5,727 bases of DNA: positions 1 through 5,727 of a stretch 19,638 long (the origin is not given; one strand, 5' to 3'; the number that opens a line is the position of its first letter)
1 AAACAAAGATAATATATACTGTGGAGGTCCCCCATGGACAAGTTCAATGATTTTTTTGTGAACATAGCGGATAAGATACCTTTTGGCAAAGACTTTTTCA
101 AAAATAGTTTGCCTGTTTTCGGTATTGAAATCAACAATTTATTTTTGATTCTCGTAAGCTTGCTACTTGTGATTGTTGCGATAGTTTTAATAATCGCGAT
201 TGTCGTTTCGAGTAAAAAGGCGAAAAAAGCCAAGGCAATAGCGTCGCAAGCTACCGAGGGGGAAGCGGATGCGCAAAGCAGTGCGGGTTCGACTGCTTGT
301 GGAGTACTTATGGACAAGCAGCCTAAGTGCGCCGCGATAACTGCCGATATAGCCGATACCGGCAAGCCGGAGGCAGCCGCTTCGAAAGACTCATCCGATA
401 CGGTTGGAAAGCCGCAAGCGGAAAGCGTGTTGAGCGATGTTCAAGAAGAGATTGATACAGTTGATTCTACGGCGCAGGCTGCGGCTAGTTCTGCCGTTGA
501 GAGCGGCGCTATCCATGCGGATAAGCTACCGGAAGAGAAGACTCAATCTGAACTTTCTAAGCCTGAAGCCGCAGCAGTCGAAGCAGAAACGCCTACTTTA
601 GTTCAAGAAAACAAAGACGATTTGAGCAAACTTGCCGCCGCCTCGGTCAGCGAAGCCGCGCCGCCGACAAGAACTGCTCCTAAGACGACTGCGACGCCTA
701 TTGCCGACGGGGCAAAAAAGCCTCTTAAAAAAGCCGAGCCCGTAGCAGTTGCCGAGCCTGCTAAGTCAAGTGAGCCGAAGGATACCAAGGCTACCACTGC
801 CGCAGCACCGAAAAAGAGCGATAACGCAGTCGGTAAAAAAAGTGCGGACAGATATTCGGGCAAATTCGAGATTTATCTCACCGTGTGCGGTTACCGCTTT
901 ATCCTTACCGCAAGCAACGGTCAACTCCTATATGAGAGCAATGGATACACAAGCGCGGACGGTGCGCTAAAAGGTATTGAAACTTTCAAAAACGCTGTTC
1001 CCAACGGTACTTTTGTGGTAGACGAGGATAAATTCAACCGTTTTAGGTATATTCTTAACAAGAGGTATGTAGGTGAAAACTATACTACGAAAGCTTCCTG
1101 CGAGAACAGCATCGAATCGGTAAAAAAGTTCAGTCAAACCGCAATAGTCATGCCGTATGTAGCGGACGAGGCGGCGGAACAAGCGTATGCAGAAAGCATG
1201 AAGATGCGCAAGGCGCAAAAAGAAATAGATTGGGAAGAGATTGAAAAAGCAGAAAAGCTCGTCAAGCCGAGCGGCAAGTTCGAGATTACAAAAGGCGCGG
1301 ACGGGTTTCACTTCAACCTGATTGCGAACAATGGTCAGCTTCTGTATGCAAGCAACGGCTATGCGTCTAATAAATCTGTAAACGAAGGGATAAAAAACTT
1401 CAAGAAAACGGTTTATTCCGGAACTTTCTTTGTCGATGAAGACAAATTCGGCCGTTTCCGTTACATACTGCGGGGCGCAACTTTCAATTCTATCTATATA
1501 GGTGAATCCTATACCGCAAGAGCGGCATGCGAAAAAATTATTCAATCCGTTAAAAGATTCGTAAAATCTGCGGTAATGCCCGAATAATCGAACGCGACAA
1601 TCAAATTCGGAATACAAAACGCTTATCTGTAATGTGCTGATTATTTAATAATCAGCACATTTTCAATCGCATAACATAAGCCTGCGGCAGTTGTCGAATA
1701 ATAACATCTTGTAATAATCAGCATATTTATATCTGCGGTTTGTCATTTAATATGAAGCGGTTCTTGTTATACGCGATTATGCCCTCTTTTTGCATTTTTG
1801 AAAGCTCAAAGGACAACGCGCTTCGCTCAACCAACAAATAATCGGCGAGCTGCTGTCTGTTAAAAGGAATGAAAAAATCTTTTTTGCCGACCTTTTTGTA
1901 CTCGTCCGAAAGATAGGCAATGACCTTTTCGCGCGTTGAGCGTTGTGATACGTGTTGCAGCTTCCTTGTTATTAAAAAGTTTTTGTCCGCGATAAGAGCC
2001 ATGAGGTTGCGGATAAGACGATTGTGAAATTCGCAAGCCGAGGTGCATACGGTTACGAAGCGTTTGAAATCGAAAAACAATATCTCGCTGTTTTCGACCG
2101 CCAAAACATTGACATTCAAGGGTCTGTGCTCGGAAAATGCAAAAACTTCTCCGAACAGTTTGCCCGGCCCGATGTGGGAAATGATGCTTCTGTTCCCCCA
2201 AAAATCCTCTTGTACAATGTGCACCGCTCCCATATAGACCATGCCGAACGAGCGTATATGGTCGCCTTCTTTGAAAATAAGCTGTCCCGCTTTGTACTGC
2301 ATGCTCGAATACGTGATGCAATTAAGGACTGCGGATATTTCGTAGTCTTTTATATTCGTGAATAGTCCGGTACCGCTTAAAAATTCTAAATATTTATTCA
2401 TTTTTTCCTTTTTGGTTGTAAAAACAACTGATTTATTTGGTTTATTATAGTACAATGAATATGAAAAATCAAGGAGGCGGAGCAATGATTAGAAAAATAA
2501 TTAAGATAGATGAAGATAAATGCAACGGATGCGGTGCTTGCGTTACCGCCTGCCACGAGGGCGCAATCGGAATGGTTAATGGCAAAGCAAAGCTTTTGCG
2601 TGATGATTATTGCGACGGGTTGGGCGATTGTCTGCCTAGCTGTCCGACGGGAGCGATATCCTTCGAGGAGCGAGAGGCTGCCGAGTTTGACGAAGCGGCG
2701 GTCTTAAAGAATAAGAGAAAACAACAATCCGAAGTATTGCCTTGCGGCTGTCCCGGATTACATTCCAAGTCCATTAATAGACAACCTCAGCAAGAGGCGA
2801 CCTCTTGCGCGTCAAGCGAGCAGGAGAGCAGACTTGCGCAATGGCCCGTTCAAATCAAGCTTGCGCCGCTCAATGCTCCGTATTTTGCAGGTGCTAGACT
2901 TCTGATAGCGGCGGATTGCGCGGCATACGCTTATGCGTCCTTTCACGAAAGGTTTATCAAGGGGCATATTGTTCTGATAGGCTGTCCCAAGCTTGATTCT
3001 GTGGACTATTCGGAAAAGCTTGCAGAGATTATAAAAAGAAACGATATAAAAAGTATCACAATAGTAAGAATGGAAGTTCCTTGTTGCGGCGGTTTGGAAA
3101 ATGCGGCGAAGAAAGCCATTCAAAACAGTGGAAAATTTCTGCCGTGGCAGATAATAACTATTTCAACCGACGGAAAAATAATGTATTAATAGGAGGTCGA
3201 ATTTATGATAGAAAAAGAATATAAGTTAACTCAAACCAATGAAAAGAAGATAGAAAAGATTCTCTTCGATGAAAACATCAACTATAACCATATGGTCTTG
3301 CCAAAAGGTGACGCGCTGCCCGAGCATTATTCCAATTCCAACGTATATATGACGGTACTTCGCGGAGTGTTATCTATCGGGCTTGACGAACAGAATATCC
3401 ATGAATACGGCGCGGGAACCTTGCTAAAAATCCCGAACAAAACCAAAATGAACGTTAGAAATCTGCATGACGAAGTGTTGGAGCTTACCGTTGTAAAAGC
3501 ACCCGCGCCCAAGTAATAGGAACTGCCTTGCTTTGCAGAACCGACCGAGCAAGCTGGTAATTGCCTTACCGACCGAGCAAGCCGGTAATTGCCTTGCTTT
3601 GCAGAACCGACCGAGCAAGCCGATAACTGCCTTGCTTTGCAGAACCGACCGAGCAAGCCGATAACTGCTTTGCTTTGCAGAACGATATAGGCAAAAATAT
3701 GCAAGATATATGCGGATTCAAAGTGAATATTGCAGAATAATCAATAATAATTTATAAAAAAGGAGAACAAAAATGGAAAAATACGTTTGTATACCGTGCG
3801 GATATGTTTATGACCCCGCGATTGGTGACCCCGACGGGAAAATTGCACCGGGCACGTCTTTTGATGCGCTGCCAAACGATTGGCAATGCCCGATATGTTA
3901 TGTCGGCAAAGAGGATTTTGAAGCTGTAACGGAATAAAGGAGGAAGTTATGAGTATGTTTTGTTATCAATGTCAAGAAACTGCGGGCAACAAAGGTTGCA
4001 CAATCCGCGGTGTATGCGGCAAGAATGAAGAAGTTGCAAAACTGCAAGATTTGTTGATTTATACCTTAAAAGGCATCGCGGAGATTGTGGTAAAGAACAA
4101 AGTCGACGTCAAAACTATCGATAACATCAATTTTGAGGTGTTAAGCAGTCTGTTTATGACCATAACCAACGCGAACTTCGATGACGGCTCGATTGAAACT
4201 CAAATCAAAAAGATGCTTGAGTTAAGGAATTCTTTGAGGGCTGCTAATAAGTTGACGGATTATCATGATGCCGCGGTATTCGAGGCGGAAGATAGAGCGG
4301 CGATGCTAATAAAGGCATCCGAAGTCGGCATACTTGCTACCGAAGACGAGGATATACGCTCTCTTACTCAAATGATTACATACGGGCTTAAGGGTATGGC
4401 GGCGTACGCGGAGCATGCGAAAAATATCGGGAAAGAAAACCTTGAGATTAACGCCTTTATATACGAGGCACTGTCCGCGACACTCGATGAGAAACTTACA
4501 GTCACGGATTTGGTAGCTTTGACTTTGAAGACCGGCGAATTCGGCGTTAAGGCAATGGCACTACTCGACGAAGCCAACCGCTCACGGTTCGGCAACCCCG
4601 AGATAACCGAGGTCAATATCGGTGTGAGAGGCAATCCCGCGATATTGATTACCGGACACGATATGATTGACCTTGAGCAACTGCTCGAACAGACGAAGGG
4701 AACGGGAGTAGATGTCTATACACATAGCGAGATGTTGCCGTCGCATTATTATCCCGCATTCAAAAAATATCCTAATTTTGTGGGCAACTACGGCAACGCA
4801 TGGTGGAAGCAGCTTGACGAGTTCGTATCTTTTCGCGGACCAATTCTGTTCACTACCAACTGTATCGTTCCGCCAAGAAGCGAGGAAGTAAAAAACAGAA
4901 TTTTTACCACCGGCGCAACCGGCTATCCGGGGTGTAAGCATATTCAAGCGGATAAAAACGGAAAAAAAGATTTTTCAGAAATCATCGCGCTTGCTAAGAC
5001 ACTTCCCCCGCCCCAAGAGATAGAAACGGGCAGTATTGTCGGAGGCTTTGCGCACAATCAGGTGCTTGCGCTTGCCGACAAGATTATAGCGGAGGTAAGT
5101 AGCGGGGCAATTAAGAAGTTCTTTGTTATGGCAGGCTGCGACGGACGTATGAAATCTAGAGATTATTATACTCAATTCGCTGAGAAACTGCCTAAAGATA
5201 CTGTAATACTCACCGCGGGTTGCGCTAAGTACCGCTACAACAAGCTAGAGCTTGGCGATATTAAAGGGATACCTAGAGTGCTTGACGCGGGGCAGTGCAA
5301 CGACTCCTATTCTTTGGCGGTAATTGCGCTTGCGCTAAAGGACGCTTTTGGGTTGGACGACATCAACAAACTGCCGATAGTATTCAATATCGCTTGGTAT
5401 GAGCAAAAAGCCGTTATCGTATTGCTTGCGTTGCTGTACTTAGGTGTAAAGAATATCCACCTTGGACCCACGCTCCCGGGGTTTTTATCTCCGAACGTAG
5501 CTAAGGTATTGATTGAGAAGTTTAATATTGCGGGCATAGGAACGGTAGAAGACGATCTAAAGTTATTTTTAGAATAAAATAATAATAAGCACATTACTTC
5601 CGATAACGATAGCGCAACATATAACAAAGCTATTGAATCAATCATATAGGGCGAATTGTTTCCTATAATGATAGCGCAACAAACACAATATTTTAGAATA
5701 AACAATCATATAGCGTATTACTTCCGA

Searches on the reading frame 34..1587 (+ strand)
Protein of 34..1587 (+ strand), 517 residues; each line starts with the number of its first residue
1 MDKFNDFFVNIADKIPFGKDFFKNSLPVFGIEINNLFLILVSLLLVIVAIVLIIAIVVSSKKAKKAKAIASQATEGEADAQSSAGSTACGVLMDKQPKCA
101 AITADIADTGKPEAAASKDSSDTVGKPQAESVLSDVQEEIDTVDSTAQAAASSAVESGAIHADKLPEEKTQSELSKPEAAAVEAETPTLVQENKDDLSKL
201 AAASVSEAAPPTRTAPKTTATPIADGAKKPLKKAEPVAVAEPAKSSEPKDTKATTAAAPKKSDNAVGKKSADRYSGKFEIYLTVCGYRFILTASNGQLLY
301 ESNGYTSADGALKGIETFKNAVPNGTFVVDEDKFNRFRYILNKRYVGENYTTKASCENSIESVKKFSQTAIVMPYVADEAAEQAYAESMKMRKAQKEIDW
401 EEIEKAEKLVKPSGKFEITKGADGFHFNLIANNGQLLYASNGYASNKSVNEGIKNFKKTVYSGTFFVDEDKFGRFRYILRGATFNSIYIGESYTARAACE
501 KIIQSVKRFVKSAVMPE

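Call 12: search_protein_families(library=pfam, proteins=[window:34-1587:+])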
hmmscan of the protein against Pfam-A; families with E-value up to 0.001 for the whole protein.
window:34-1587:+ (517 aa): 1 family
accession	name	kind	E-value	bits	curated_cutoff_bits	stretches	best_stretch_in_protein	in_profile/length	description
PF07411.17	DUF1508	-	4.7e-28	97.3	22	4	287-324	6-43/48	Domain of unknown function (DUF1508)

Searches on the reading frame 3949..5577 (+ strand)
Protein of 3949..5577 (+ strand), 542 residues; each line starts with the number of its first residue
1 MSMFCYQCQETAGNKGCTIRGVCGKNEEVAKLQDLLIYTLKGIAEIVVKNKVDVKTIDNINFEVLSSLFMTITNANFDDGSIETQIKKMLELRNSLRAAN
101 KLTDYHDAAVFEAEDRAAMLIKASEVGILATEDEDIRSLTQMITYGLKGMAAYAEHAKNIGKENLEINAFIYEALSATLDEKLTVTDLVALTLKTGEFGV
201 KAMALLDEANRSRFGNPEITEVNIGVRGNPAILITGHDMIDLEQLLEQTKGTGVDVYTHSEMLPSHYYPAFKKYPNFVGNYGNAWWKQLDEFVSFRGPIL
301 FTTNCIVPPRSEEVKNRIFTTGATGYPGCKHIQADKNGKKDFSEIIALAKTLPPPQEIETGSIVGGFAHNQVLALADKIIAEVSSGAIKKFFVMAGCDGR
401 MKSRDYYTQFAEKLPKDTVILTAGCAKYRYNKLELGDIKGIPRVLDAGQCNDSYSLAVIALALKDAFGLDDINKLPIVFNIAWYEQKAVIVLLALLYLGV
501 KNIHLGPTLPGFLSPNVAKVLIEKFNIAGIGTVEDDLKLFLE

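Call 12: search_protein_families(library=pfam, proteins=[window:3949-5577:+])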
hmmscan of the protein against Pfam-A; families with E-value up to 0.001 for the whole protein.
window:3949-5577:+ (542 aa): 1 family
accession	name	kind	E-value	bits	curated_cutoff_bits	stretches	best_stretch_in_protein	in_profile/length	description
PF03063.25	Prismane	-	1.5e-173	578.6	27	1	3-538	1-513/513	Prismane/CO dehydrogenase family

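Call 81: find_homologous_proteins(query=window:3949-5577:+, max_evalue=1e-150)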
Query window:3949-5577:+ (542 aa): 8000 proteins with E <= 1e-150 among 8000 candidates; the best 120 are listed.
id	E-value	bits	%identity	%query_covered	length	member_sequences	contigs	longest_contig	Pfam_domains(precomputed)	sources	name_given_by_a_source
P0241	0.0e+0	1221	100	100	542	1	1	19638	PF03063.26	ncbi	-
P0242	0.0e+0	1051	84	100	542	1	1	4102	PF03063.26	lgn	-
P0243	0.0e+0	1043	84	100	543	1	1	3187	PF03063.26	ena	-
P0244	0.0e+0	1043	84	100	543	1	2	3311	PF03063.26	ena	-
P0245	0.0e+0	1042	84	100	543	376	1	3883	PF03063.26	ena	-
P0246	0.0e+0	1042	84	100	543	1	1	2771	PF03063.26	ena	-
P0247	0.0e+0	1041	83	100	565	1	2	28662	PF03063.26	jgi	-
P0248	0.0e+0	1041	84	100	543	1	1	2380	PF03063.26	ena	-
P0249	0.0e+0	1041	84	100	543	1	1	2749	PF03063.26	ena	-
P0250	0.0e+0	1041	83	100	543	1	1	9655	PF03063.26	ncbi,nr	ncbi:MAG: hydroxylamine reductase [Negativicutes bacterium]|nr:hydroxylamine reductase [Negativicute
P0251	0.0e+0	1040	84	100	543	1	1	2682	PF03063.26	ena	-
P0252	0.0e+0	1040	84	100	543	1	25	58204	PF03063.26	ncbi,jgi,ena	-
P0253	0.0e+0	1040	84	100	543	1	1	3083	PF03063.26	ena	-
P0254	0.0e+0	1040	84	100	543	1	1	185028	PF03063.26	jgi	jgi:hydroxylamine reductase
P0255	0.0e+0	1040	84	100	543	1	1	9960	PF03063.26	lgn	-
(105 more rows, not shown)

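Call 82: find_encoding_contigs(protein=P0242, flank=5000, max_places=3)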
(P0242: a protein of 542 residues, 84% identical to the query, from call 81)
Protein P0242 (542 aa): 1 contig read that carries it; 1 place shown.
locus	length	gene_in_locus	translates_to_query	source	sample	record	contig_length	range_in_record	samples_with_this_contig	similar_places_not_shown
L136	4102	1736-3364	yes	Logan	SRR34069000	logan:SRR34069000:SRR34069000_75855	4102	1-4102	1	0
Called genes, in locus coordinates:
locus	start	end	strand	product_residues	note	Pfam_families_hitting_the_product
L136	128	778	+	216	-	-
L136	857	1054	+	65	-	-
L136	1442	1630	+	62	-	PF12797:Fer4_2 (weak), PF12838:Fer4_7 (faint), PF13187:Fer4_9 (faint), PF00037:Fer4 (weak), PF13459:Fer4_15, PF13534:Fer4_17 (faint), PF13370:Fer4_13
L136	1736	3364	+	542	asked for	PF03063:Prismane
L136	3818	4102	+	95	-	?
